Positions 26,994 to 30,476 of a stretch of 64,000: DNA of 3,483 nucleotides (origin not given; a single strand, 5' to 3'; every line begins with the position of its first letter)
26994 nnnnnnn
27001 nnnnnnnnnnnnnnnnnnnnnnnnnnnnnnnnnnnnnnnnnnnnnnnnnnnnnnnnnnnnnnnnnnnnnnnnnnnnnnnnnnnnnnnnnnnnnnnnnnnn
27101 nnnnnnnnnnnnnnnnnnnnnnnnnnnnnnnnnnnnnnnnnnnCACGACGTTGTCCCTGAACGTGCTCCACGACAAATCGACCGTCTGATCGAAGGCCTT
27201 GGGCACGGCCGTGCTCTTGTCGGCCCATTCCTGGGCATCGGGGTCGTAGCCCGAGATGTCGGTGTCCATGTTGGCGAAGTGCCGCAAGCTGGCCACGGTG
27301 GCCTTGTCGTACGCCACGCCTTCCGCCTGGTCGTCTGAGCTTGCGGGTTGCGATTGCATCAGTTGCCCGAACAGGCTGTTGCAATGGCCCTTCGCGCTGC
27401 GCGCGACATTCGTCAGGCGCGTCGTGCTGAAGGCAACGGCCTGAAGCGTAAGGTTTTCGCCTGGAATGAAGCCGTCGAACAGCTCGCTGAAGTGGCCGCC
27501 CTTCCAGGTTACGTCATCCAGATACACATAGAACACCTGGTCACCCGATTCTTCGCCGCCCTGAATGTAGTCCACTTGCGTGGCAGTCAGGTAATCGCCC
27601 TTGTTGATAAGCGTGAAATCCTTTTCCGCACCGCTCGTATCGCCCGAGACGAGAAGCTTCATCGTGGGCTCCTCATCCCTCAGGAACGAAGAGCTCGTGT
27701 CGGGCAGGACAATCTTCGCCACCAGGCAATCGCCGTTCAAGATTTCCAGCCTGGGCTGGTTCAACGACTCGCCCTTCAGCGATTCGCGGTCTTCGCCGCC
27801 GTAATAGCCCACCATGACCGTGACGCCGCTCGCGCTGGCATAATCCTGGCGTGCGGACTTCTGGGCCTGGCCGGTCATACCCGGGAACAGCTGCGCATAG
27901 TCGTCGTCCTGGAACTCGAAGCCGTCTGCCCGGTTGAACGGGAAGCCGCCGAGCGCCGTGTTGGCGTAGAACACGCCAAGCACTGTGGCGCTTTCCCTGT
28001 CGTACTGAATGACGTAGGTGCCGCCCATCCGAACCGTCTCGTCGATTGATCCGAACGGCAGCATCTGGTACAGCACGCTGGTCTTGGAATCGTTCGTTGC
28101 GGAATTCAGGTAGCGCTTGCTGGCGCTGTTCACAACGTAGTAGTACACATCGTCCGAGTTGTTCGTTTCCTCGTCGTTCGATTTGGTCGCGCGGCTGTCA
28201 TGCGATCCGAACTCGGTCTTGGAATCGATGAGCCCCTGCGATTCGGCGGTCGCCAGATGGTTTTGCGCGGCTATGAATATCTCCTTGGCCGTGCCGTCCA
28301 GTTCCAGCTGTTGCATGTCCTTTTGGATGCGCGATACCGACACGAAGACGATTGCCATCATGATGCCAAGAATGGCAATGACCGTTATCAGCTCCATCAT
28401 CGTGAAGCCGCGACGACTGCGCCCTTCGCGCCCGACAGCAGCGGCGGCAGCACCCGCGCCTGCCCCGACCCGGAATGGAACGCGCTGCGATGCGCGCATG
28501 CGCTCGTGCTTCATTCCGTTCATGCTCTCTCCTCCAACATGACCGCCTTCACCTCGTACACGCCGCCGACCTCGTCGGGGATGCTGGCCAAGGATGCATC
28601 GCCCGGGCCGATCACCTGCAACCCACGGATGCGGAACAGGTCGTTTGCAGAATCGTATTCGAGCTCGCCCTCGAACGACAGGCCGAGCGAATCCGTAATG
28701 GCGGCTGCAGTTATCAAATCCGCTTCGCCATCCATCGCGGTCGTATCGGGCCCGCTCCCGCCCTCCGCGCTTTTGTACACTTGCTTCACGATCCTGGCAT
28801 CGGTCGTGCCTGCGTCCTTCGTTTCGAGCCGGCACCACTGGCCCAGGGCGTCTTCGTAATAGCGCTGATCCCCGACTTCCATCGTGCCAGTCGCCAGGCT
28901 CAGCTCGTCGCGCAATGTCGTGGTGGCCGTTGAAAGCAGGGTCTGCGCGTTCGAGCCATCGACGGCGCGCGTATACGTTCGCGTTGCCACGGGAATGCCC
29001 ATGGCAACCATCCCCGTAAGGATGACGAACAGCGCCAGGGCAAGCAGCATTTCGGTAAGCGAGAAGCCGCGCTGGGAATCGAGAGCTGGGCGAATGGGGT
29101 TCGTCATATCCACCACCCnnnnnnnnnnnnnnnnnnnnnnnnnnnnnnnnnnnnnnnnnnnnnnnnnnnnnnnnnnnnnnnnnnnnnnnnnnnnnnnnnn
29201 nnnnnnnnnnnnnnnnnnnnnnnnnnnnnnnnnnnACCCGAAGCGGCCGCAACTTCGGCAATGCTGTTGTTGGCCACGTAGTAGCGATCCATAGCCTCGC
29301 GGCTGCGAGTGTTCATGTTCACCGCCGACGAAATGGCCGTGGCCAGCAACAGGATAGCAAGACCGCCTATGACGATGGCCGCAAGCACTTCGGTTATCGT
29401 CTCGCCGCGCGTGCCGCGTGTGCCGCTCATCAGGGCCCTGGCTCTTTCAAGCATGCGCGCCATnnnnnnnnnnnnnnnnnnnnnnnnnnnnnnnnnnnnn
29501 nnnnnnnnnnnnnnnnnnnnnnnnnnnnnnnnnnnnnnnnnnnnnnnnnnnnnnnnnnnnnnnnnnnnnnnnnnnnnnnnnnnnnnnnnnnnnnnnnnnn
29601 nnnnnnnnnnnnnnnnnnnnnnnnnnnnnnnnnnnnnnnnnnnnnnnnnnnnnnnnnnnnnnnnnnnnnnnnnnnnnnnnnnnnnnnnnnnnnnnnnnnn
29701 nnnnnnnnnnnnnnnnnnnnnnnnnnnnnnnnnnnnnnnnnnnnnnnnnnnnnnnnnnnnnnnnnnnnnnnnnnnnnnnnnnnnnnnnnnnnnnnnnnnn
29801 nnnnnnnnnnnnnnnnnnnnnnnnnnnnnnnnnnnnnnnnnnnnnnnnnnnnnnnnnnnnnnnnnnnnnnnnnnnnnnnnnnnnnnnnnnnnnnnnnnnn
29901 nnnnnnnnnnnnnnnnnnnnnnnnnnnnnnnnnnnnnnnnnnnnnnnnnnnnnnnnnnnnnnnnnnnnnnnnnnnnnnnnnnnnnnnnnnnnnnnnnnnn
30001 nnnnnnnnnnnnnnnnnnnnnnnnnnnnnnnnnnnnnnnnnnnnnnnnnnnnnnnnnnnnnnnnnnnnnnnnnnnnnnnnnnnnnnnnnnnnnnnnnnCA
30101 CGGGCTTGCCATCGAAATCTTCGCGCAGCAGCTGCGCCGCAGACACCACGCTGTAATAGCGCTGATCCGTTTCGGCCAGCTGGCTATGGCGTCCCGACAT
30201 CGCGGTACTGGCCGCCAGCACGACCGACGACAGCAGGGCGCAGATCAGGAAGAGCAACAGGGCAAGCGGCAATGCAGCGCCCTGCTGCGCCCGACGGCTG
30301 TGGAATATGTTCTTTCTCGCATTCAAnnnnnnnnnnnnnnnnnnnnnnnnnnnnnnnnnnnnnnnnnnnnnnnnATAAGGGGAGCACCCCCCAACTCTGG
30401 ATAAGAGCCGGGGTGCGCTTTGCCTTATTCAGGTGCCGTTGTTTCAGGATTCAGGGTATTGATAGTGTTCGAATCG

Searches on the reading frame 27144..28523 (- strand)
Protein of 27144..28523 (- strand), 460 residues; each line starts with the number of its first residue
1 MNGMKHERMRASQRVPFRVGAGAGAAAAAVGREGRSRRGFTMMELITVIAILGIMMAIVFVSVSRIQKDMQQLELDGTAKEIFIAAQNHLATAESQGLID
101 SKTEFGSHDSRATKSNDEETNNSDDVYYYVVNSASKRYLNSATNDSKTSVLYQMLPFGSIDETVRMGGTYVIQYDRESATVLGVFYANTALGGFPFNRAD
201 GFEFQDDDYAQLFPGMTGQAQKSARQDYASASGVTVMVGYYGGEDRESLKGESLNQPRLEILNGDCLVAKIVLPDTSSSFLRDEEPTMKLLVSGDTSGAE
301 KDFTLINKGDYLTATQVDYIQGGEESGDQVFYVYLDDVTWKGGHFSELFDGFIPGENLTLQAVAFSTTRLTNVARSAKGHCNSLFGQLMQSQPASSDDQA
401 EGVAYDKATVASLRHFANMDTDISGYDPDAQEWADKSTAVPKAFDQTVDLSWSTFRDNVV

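Call 12: search_protein_families(library=ncbifam, proteins=[window:27354-28523:-], max_evalue=1)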
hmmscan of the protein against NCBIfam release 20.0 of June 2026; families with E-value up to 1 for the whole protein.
seq(390 aa): 12 families
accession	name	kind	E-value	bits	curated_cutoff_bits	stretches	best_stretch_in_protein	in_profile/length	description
TIGR02532.1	IV_pilin_GFxxxE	domain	8.4e-07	28.6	16.3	1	37-59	1-23/24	prepilin-type N-terminal cleavage/methylation domain-containing protein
NF041775.1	typeIV_PilA_Myxo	equivalog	1.6e-05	25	400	1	35-90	8-63/214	type IV pilin protein PilA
TIGR01708.2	typeII_sec_gspH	equivalog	2.5e-05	24.3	80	1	38-78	2-39/169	type II secretion system minor pseudopilin GspH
TIGR01710.1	typeII_sec_gspG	equivalog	0.00021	21.3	88.85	1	38-67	1-31/134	type II secretion system major pseudopilin GspG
NF041013.1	T4P_ComGE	equivalog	0.0018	18.4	49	1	38-94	4-57/83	competence type IV pilus minor pilin ComGE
TIGR02596.1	TIGR02596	subfamily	0.002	18.2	70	1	40-73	1-33/196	Verru_Chthon cassette protein D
NF007862.0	PRK10574.1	equivalog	0.0086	16.2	138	1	37-62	4-29/145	prepilin peptidase-dependent pilin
NF007800.0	PRK10506.1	equivalog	0.029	14.2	158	1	35-86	6-56/163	prepilin peptidase-dependent protein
TIGR02599.1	TIGR02599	subfamily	0.03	13.6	256.5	1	39-105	1-67/361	Verru_Chthon cassette protein C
NF047828.1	T3SSXpsI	equivalog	0.043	13.8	150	1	38-101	2-62/132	type II secretion system protein XpsI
NF040999.1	pilin_ComGC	equivalog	0.084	13.1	75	1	38-72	2-36/84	competence type IV pilus major pilin ComGC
NF040982.1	ComGD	equivalog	0.1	13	70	1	38-72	2-36/139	competence type IV pilus minor pilin ComGD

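Call 64: find_homologous_proteins(query=window:27144-28523:-, max_evalue=0.001)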
Query seq(460 aa) (460 aa): 206 proteins with E <= 0.001 among 8000 candidates; the best 120 are listed.
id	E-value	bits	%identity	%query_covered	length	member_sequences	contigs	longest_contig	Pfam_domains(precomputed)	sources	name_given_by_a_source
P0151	0.0e+0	1022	100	100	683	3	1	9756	PF07963.18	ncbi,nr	ncbi:MAG TPA: hypothetical protein DCP91_02975, partial [Eggerthellaceae bacterium]|nr:hypothetical 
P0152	1.4e-94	336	43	98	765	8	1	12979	PF07963.18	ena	-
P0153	2.9e-94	335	42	98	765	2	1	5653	PF07963.18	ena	-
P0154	4.5e-92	327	41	99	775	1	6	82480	PF07963.18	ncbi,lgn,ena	-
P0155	1.4e-86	309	40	99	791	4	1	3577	PF07963.18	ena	-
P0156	2.1e-86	309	40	99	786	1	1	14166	PF07963.18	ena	-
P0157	4.8e-85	304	39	100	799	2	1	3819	PF07963.18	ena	-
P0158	1.6e-84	302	44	92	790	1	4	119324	PF07963.18,PF07581.18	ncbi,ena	-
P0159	3.3e-62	229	41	88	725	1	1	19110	PF07581.18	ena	-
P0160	8.5e-62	228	37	91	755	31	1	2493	-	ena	-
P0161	1.2e-61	227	37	92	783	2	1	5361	PF07963.18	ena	-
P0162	2.7e-61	226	38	92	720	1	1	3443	-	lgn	-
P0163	7.3e-61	225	38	91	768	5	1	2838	PF07963.18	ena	-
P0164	1.8e-60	223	37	93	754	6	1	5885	PF07963.18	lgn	-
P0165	6.8e-59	218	37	91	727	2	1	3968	-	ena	-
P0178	1.1e-53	201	35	93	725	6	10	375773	-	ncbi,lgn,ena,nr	ncbi:MAG: type II secretion system protein [Clostridia bacterium]|nr:type II secretion system protei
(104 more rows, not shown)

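Call 73: find_encoding_contigs(protein=P0158, flank=10000, max_places=2)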
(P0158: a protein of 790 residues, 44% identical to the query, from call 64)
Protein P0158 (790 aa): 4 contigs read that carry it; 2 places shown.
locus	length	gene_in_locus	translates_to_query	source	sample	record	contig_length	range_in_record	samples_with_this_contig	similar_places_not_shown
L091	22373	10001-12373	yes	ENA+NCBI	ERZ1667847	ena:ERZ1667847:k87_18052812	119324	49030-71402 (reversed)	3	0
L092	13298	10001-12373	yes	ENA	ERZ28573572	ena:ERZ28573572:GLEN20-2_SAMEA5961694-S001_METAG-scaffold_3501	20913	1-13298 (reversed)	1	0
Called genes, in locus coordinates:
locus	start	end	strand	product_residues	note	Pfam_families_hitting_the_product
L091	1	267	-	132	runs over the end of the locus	PF00411:Ribosomal_S11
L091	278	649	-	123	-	PF00416:Ribosomal_S13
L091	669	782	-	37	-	PF00444:Ribosomal_L36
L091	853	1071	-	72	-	PF01176:eIF-1a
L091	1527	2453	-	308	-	PF13240:Zn_Ribbon_1, PF09479:Flg_new, PF13308:YARHG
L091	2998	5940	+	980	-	PF09586:YfhO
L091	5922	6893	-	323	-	PF00535:Glycos_transf_2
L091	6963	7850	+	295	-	PF04794:YdjC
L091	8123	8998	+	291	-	-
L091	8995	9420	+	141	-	-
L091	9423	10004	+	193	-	-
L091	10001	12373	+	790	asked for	PF07963:N_methyl (weak), PF07581:Glug (faint)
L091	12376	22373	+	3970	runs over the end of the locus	PF17802:SpaA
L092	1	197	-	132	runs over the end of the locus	PF00411:Ribosomal_S11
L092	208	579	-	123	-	PF00416:Ribosomal_S13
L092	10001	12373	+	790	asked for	PF07963:N_methyl (weak), PF07581:Glug (faint)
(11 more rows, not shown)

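Call 74: find_encoding_contigs(protein=P0178, flank=10000, max_places=2)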
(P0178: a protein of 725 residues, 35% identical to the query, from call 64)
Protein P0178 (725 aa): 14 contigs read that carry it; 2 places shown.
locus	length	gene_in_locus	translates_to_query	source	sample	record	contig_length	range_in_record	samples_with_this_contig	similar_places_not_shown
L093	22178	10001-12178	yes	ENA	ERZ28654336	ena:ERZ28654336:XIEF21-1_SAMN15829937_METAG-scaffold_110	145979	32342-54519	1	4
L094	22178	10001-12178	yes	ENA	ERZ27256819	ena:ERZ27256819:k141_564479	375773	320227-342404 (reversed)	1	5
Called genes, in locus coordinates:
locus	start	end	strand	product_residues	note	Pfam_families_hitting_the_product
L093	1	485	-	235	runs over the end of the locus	PF07638:Sigma70_ECF (faint), PF04542:Sigma70_r2, PF08281:Sigma70_r4_2, PF04545:Sigma70_r4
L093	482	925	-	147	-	PF13581:HATPase_c_2, PF02518:HATPase_c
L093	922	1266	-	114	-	PF01740:STAS, PF13466:STAS_2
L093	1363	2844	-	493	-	PF00111:Fer2 (faint), PF17651:Raco_middle, PF14574:RACo_C_ter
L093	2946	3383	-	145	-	PF00011:HSP20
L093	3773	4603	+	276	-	PF00303:Thymidylat_synt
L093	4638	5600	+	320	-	PF00186:DHFR_1, PF00583:Acetyltransf_1, PF13673:Acetyltransf_10, PF13508:Acetyltransf_7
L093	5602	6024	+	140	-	PF00571:CBS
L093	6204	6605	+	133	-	PF07963:N_methyl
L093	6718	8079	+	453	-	PF04932:Wzy_C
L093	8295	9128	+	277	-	-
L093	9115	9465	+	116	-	-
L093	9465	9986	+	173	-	-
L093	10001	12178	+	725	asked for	-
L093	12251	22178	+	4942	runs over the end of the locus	PF09479:Flg_new (faint), PF24547:DUF7601, PF17802:SpaA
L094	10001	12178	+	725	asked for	-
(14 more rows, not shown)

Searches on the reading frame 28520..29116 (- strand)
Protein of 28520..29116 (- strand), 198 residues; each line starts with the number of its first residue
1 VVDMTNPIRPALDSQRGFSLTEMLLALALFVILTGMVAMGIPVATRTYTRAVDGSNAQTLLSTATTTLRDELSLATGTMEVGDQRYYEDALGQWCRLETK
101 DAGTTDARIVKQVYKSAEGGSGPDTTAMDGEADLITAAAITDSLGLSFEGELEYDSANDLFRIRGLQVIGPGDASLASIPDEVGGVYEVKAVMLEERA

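Call 8: search_protein_families(library=pfam, proteins=[window:28520-29116:-], max_evalue=0.001)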
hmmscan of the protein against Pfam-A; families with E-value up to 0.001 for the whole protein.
window:28520-29116:- (198 aa): 1 family
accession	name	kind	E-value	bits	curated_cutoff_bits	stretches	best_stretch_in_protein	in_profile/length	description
PF07963.17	N_methyl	-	2.1e-06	27.5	21.2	1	14-37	3-26/27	Prokaryotic N-terminal methylation motif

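Call 12: search_protein_families(library=ncbifam, proteins=[window:28520-29116:-], max_evalue=1)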
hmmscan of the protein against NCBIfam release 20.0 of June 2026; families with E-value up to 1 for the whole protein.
window:28520-29116:- (198 aa): 9 families
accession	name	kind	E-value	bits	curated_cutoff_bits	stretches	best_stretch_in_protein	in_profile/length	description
TIGR02532.1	IV_pilin_GFxxxE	domain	6.9e-06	25.7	16.3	1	15-37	1-23/24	prepilin-type N-terminal cleavage/methylation domain-containing protein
NF041013.1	T4P_ComGE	equivalog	5.9e-05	23.1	49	1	15-68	3-53/83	competence type IV pilus minor pilin ComGE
TIGR01708.2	typeII_sec_gspH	equivalog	0.0012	18.9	80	1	15-45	1-30/169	type II secretion system minor pseudopilin GspH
NF007660.0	PRK10332.1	equivalog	0.0013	19.2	86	1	11-35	4-28/107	prepilin-type N-terminal cleavage/methylation domain-containing protein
NF007848.0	PRK10557.1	equivalog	0.0064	15.8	120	1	14-70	9-65/192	prepilin peptidase-dependent protein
NF047828.1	T3SSXpsI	equivalog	0.011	15.8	150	1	15-86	1-76/132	type II secretion system protein XpsI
NF041002.1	pilin_ComGF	equivalog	0.019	15.2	80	1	15-50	1-35/139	competence type IV pilus minor pilin ComGF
NF007862.0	PRK10574.1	equivalog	0.025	14.7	138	1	13-51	2-37/145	prepilin peptidase-dependent pilin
NF007800.0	PRK10506.1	equivalog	0.097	12.5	158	1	12-35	5-28/163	prepilin peptidase-dependent protein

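Call 13: find_encoding_contigs(protein=window:28520-29116:-, flank=10000, max_places=6)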
Protein window:28520-29116:- (198 aa): 1 contig read that carries it; 1 place shown.
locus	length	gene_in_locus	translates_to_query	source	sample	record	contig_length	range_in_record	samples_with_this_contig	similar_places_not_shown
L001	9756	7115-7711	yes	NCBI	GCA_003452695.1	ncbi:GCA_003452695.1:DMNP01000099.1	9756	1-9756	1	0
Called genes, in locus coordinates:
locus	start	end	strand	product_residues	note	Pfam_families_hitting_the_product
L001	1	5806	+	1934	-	PF24547:DUF7601 (weak), PF17802:SpaA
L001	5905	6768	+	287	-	-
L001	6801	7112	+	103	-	-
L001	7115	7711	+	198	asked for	PF07963:N_methyl (weak)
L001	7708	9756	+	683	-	PF07963:N_methyl (weak)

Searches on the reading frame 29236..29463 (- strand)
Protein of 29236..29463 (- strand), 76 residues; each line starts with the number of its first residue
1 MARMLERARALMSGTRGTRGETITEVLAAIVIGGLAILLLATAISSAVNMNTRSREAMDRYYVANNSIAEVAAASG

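Call 101: search_protein_families(library=pfam, proteins=[window:29236-29463:-], max_evalue=10)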
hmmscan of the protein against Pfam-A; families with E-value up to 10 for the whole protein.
seq(76 aa): 3 families
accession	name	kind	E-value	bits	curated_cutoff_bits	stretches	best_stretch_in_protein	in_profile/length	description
PF07963.17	N_methyl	-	0.081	13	21.2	1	17-40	3-26/27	Prokaryotic N-terminal methylation motif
PF10856.13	DUF2678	-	0.12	12.7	27.8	1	18-64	19-66/118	Protein of unknown function (DUF2678)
PF22264.1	DUF6952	-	0.25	12.2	27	1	18-32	39-53/79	Family of unknown function (DUF6952)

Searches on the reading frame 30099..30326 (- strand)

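Call 101: search_protein_families(library=pfam, proteins=[window:30099-30326:-], max_evalue=10)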
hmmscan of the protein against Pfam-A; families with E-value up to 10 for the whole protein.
seq(76 aa): 1 family
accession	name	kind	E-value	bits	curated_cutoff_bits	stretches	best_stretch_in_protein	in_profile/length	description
PF23379.1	DUF7096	-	0.0021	18.4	27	1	18-70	4-55/208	Domain of unknown function (DUF7096)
